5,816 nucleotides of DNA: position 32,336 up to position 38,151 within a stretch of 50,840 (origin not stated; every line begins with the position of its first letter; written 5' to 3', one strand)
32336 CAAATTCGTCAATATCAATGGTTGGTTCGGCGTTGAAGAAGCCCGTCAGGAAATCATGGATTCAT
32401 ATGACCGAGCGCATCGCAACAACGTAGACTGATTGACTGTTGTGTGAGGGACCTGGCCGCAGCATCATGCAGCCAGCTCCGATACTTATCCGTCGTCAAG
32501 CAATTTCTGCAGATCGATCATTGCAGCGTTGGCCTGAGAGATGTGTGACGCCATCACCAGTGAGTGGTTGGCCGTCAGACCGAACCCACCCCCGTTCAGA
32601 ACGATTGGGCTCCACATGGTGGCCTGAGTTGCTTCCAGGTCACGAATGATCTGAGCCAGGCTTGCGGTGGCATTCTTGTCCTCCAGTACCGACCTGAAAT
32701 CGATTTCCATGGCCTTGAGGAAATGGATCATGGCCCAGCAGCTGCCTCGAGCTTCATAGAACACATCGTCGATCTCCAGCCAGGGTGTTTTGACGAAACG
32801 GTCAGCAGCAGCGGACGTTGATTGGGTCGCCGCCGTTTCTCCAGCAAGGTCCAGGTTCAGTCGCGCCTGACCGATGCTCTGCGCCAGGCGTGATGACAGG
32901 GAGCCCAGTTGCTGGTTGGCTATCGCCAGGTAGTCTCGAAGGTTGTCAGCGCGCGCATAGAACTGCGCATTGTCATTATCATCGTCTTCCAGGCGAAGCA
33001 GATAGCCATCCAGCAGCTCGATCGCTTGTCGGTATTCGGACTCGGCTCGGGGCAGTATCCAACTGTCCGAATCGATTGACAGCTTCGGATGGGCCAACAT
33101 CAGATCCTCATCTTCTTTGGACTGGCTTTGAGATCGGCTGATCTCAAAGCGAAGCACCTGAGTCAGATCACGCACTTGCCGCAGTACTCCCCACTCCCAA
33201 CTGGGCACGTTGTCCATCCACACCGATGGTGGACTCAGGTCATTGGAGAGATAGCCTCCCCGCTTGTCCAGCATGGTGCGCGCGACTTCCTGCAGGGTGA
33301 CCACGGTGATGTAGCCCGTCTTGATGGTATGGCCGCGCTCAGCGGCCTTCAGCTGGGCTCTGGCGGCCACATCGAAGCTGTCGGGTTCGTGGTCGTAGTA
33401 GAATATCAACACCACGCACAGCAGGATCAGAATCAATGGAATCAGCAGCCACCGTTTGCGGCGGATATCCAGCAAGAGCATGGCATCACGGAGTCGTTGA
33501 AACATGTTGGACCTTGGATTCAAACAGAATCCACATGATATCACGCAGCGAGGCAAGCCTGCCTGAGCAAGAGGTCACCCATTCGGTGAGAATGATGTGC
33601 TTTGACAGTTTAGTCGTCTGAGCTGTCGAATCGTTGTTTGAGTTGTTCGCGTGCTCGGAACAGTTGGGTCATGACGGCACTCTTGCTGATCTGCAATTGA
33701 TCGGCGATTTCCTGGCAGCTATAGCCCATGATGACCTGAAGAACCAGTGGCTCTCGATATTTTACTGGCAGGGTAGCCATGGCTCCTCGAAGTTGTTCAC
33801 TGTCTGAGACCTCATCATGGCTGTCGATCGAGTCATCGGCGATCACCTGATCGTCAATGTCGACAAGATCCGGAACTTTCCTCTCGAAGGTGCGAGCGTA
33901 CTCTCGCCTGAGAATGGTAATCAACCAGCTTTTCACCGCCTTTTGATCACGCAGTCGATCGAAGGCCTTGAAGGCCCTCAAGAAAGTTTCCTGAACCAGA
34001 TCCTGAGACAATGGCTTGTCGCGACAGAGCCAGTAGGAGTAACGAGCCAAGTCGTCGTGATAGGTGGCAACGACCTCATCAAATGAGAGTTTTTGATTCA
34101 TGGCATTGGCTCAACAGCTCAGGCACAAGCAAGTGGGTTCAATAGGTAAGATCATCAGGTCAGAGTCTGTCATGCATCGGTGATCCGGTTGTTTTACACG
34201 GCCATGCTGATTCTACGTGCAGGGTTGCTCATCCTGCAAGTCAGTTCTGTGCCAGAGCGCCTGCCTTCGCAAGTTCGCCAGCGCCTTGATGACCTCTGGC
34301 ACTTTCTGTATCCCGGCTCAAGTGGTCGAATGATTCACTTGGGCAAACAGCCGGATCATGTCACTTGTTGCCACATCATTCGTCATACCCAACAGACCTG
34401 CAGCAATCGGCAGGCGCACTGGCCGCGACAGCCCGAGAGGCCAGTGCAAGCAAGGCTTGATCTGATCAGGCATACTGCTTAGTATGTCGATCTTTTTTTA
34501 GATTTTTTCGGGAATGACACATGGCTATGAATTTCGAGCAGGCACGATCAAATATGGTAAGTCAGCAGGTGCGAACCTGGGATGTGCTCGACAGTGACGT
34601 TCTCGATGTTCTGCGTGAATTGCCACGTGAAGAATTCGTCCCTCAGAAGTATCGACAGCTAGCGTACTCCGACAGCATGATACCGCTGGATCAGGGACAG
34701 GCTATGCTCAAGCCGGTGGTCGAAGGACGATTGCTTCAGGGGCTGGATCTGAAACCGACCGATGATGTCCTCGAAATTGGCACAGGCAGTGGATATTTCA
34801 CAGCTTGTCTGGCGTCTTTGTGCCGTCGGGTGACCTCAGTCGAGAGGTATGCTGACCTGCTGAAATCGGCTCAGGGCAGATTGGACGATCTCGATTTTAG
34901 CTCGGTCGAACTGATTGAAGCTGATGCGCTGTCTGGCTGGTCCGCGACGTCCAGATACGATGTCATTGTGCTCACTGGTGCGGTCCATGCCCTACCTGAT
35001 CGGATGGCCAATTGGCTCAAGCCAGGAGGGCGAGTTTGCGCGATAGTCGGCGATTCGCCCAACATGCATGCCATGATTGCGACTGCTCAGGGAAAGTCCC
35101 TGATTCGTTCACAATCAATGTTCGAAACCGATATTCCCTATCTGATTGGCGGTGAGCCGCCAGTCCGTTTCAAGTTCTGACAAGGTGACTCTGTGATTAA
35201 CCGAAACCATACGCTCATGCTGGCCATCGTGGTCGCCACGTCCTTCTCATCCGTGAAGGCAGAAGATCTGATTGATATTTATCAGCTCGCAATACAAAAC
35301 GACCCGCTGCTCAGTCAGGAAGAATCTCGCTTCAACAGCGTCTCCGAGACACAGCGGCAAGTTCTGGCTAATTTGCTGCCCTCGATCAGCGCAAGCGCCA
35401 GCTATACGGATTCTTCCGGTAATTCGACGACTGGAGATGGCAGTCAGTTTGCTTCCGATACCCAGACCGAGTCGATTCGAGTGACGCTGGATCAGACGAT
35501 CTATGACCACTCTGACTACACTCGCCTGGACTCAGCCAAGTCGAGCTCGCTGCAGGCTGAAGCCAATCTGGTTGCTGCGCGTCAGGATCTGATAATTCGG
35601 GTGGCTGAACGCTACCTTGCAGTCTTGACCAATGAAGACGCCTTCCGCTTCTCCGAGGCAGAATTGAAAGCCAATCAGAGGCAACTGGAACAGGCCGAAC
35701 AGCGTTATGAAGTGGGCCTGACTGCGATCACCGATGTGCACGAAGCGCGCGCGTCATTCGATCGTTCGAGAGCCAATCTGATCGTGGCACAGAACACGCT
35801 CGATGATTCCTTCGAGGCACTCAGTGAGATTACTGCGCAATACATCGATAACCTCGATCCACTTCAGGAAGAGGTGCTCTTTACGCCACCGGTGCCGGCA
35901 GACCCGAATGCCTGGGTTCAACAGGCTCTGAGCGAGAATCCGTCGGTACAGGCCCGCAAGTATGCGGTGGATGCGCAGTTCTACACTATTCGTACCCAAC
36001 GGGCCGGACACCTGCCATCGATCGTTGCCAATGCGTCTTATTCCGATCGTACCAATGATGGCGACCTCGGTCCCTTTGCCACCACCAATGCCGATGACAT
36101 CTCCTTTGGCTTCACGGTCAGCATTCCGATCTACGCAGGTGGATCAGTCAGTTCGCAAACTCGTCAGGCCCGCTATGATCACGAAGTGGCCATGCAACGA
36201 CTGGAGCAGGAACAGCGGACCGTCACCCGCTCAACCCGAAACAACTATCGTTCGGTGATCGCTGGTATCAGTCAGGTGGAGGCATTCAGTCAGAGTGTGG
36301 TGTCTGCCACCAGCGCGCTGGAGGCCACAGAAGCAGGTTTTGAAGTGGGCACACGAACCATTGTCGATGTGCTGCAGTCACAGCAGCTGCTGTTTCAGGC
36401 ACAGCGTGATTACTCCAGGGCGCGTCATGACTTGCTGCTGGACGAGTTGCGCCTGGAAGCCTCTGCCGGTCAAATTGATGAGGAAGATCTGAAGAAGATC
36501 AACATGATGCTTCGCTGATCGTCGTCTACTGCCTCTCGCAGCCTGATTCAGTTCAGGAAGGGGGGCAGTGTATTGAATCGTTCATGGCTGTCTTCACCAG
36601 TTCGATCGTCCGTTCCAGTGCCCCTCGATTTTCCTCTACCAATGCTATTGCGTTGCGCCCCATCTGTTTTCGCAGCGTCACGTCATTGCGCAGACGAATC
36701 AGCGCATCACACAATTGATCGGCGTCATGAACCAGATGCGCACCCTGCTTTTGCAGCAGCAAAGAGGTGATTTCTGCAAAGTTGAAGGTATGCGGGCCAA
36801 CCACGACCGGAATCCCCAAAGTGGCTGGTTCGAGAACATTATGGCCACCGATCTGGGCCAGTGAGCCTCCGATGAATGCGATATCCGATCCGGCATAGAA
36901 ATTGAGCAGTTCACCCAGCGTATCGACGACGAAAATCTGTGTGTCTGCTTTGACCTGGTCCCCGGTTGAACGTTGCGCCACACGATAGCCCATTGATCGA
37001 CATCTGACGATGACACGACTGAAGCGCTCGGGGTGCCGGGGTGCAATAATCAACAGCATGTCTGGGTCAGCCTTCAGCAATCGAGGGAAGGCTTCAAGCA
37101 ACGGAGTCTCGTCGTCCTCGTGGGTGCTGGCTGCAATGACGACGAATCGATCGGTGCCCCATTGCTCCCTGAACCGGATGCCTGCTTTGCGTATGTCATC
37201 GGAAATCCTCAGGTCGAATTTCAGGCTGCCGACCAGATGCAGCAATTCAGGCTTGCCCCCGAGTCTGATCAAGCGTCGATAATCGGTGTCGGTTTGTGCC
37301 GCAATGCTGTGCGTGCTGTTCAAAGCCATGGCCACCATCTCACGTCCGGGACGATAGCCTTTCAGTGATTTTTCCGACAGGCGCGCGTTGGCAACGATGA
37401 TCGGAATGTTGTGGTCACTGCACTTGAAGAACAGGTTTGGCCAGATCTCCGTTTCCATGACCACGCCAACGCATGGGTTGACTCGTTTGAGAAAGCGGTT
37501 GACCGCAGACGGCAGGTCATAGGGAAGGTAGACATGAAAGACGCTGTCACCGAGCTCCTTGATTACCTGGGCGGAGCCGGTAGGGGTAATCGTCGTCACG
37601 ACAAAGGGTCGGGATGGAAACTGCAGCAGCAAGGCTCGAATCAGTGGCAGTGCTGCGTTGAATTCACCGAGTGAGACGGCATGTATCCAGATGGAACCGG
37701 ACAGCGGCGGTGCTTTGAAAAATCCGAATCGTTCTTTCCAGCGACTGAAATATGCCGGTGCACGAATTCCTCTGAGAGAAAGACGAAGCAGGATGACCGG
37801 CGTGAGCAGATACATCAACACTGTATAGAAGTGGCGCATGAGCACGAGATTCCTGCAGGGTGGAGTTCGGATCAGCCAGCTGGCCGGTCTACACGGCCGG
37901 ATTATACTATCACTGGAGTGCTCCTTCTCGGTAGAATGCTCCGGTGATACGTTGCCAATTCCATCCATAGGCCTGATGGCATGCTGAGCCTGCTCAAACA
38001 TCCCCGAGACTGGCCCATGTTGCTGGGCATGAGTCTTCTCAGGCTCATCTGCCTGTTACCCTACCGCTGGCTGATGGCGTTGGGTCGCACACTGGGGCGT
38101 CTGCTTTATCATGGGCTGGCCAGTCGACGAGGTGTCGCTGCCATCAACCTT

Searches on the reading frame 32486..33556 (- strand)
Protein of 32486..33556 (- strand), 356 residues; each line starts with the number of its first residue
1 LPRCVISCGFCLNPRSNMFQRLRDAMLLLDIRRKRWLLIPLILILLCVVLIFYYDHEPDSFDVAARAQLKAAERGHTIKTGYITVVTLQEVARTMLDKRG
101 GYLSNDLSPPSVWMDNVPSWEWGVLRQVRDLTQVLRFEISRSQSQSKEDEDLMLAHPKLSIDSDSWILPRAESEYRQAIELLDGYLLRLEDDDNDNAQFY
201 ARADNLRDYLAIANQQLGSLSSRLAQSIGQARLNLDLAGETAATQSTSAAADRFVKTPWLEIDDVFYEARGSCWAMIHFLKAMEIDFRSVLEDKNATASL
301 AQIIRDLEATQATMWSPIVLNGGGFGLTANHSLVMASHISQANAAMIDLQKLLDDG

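Call 31: search_protein_families(library=pfam, proteins=[window:32486-33556:-], max_evalue=0.001)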
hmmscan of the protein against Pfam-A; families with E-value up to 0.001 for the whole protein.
window:32486-33556:- (356 aa): 1 family
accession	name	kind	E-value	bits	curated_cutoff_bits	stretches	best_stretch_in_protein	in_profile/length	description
PF10095.14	DUF2333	-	6.8e-140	466.2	22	1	41-356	15-330/330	Uncharacterized protein conserved in bacteria (DUF2333)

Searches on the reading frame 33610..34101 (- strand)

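Call 31: search_protein_families(library=pfam, proteins=[window:33610-34101:-], max_evalue=0.001)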
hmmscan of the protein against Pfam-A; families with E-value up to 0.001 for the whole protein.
window:33610-34101:- (163 aa): 4 families
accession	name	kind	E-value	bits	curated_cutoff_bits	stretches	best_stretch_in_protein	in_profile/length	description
PF08281.18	Sigma70_r4_2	-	3.6e-14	52.6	25.7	1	102-154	2-54/54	Sigma-70, region 4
PF04542.20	Sigma70_r2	-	3.8e-13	49.4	24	1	11-74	2-67/71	Sigma-70 region 2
PF04545.22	Sigma70_r4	-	5.7e-07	29.4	24.1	1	107-156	1-50/50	Sigma-70, region 4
PF07638.17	Sigma70_ECF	-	9.6e-07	29.3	21.1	1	82-158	106-183/185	ECF sigma factor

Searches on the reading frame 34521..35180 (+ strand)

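Call 31: search_protein_families(library=pfam, proteins=[window:34521-35180:+], max_evalue=0.001)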
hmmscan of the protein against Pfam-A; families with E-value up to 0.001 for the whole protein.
window:34521-35180:+ (219 aa): 9 families
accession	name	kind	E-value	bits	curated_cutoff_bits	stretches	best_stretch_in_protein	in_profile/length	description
PF01135.25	PCMT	-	4.9e-38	131.4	20.3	1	11-186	5-183/210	Protein-L-isoaspartate(D-aspartate) O-methyltransferase (PCMT)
PF13649.12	Methyltransf_25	-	2.5e-10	41.3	27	1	83-170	1-97/97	Methyltransferase domain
PF00398.26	RrnaAD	-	1.9e-09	37.5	24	1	70-138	21-87/263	Ribosomal RNA adenine dimethylase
PF08241.18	Methyltransf_11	-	1e-08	36.1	21.2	1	84-173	1-94/95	Methyltransferase domain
PF13847.12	Methyltransf_31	-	1.1e-08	35.4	27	1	80-174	4-109/145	Methyltransferase domain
PF08242.18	Methyltransf_12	-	4.4e-08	34.2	30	1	84-170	1-96/98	Methyltransferase domain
PF05401.17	NodS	-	3e-07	30.9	24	1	80-160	44-121/201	Nodulation protein S (NodS)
PF13489.12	Methyltransf_23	-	7.3e-06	26.2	27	1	75-172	18-114/164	Methyltransferase domain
PF05175.20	MTS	-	2.5e-05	24.4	23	1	71-151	23-104/170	Methyltransferase small domain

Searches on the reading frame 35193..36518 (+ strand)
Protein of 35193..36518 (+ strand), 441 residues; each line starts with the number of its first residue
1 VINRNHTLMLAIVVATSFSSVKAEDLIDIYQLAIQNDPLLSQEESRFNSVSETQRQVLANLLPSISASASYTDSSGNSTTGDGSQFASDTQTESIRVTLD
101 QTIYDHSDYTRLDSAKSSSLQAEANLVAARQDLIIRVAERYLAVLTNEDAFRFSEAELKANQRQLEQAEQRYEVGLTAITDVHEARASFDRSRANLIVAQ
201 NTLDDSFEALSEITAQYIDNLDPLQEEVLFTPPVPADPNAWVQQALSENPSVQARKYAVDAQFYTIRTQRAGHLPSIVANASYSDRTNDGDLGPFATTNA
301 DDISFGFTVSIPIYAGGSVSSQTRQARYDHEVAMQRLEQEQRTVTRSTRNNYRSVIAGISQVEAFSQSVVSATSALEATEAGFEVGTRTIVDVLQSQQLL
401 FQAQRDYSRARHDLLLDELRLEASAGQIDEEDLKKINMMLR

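Call 31: search_protein_families(library=pfam, proteins=[window:35193-36518:+], max_evalue=0.001)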
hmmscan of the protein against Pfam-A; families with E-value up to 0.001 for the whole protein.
window:35193-36518:+ (441 aa): 1 family
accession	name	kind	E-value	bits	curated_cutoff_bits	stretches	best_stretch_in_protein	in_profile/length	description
PF02321.23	OEP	-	5.4e-64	215.9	22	2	239-425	2-186/187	Outer membrane efflux protein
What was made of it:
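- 35193..36518 (+): TolC-family outer-membrane factor, the candidate exit duct (assignment inferred, not linked genetically). Pfam OEP 5.4e-64, flanked by pcm and waaA (call 31).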

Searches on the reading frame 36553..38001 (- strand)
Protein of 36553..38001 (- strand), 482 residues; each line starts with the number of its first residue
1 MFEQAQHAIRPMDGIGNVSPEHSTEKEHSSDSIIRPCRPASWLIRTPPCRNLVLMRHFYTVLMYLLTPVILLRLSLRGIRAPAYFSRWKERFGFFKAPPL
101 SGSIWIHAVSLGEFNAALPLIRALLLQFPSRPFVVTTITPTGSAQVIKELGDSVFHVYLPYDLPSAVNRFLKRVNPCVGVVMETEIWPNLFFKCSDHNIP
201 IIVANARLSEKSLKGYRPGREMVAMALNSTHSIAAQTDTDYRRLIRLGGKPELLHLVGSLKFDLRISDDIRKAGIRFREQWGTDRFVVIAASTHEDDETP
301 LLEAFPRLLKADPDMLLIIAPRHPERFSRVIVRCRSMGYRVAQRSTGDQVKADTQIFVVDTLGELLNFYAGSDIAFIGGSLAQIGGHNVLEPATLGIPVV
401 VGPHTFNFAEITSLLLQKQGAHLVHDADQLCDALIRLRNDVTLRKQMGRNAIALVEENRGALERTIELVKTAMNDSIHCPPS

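Call 31: search_protein_families(library=pfam, proteins=[window:36553-38001:-], max_evalue=0.001)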
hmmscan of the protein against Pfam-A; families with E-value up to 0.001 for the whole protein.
window:36553-38001:- (482 aa): 2 families
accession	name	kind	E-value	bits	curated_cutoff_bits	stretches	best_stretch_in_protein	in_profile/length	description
PF04413.22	Glycos_transf_N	-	1.4e-61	207.6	23.9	1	87-263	2-178/179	3-Deoxy-D-manno-octulosonic-acid transferase (kdotransferase)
PF00534.26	Glycos_transf_1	-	4.4e-06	26.8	26.4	1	299-452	31-170/172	Glycosyl transferases group 1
